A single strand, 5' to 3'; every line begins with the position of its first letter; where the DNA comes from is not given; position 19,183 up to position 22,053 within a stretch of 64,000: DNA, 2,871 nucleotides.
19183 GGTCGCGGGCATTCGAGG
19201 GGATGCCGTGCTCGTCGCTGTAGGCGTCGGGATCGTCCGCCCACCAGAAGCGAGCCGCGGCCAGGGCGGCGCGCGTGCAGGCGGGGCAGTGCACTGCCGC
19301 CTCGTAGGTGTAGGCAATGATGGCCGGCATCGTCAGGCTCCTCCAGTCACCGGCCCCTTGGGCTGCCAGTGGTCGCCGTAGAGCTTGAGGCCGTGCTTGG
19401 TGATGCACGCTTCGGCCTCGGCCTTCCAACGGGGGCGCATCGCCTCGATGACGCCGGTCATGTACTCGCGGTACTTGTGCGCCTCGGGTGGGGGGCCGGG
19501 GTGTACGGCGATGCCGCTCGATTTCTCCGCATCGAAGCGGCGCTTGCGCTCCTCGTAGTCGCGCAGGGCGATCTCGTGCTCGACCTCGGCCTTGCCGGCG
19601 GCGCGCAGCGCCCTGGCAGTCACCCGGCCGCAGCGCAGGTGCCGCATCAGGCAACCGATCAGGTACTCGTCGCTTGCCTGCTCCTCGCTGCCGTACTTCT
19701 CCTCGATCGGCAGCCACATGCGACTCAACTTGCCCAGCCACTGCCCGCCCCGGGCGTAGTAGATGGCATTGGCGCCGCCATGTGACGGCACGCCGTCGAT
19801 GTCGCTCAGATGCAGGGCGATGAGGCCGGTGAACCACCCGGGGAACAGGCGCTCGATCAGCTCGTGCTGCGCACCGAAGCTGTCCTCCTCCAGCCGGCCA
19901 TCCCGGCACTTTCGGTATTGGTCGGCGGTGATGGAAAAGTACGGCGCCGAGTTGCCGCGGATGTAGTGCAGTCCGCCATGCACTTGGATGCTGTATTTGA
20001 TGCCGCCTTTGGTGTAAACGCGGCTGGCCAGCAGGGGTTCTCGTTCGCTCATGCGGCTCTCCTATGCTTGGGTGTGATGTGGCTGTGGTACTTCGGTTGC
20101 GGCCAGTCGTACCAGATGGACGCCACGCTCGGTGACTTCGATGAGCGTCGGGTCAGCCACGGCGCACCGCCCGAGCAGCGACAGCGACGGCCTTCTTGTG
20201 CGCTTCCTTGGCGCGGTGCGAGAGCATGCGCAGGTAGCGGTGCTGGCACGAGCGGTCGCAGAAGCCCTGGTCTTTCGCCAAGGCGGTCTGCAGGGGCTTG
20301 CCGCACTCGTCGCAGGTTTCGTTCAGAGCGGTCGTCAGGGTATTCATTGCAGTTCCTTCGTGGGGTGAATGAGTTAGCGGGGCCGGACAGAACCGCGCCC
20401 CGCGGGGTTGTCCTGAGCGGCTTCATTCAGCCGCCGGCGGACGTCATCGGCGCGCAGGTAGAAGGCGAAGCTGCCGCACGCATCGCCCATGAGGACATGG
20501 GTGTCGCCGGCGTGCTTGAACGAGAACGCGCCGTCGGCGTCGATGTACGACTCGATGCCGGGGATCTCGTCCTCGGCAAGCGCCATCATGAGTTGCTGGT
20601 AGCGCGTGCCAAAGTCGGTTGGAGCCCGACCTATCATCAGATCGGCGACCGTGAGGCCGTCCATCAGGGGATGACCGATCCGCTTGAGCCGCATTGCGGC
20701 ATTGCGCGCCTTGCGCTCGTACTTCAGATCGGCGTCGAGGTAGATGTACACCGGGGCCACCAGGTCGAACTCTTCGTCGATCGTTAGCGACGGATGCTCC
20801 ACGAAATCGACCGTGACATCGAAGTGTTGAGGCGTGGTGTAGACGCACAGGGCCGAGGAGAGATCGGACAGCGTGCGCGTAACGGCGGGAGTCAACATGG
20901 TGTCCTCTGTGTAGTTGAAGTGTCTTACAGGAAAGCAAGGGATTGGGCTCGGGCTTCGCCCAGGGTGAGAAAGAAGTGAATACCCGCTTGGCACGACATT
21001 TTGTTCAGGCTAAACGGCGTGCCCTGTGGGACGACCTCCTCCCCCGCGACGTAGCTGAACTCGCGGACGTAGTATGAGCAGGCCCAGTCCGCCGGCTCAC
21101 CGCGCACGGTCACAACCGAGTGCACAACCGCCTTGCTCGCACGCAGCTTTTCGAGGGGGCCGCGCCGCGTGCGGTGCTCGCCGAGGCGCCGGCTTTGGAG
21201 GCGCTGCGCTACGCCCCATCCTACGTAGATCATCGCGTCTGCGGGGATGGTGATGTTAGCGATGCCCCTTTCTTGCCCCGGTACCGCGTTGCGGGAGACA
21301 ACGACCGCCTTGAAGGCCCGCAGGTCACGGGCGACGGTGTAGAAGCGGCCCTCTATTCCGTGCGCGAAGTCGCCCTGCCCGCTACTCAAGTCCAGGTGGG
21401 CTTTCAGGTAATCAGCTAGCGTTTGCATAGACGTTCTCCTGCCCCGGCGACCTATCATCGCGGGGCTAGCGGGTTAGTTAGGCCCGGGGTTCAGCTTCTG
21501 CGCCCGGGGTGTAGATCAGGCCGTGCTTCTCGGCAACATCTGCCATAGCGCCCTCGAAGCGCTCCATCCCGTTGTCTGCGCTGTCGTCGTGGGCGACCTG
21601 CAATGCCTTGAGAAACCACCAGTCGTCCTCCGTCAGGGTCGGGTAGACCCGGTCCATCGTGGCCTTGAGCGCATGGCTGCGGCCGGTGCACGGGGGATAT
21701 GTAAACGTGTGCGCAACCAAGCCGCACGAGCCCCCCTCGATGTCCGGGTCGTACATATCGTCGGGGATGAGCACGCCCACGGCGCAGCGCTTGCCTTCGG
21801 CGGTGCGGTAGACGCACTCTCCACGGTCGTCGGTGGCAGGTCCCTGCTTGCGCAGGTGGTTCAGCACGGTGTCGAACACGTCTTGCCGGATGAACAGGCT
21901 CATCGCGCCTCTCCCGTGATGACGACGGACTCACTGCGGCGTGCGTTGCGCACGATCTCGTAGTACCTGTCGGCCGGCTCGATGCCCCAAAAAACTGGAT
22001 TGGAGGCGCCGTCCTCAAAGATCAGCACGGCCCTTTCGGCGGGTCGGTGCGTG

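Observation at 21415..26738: Dense island of the palindrome GCTAGC around the divergent control region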

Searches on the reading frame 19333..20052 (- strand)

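Call 11: search_protein_families(library=pfam, proteins=[window:19333-20052:-], max_evalue=0.001)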
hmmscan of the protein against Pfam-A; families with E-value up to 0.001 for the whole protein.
window:19333-20052:- (239 aa): 0 families

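Call 33: search_protein_families(library=phrogs, proteins=[window:19333-20052:-], max_evalue=0.001)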
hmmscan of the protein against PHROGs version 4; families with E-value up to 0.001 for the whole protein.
window:19333-20052:- (239 aa): 1 family
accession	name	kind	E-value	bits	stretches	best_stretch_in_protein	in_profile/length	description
phrog_17696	-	unknown function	5.9e-12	46.7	1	11-102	13-112/190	-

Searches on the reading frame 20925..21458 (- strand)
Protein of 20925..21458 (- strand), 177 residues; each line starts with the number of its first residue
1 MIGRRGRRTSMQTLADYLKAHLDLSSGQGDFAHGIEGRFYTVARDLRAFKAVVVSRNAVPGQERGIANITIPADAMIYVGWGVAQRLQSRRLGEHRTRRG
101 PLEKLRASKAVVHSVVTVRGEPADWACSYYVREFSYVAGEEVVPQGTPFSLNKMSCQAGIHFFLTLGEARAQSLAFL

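Call 9: search_protein_families(library=pfam, proteins=[window:20925-21458:-], max_evalue=0.01)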
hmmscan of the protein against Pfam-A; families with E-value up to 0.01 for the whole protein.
window:20925-21458:- (177 aa): 1 family
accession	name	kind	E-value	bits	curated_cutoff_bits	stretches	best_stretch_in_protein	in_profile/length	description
PF19062.5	DUF5758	-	2.8e-07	30.9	26.9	1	102-169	38-105/105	Family of unknown function (DUF5758)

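Call 10: search_protein_families(library=phrogs, proteins=[window:20925-21458:-], max_evalue=0.001)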
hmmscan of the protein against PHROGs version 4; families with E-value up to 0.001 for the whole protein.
window:20925-21458:- (177 aa): 1 family
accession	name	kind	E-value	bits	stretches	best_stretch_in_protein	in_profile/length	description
phrog_9562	-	unknown function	1.4e-17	65.1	1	35-170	31-179/183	-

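Call 113: search_protein_families(library=ncbifam, proteins=[window:20925-21428:-], max_evalue=0.01)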
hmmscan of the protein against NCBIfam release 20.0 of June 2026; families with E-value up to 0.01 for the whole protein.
window:20925-21428:- (167 aa): 0 families

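Call 114: search_protein_families(library=padloc, proteins=[window:20925-21428:-], max_evalue=0.01)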
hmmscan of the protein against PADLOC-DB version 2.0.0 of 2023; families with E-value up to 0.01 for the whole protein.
window:20925-21428:- (167 aa): 0 families

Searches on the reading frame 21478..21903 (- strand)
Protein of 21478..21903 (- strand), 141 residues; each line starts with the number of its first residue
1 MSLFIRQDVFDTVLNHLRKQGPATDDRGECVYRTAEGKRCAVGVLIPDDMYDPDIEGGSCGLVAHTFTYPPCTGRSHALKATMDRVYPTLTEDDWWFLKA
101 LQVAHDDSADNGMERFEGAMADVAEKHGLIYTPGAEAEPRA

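Call 9: search_protein_families(library=pfam, proteins=[window:21478-21903:-], max_evalue=0.01)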
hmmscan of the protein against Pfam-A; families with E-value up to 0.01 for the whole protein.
window:21478-21903:- (141 aa): 0 families

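Call 10: search_protein_families(library=phrogs, proteins=[window:21478-21903:-], max_evalue=0.001)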
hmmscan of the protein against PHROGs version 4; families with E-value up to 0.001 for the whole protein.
window:21478-21903:- (141 aa): 1 family
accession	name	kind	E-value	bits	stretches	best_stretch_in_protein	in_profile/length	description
phrog_17693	-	unknown function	7.4e-19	69.1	1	5-129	13-127/259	-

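Call 113: search_protein_families(library=ncbifam, proteins=[window:21478-21903:-], max_evalue=0.01)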
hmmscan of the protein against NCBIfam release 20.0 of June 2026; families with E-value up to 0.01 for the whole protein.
window:21478-21903:- (141 aa): 0 families

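Call 114: search_protein_families(library=padloc, proteins=[window:21478-21903:-], max_evalue=0.01)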
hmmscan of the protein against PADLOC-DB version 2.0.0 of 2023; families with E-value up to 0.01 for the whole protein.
window:21478-21903:- (141 aa): 0 families
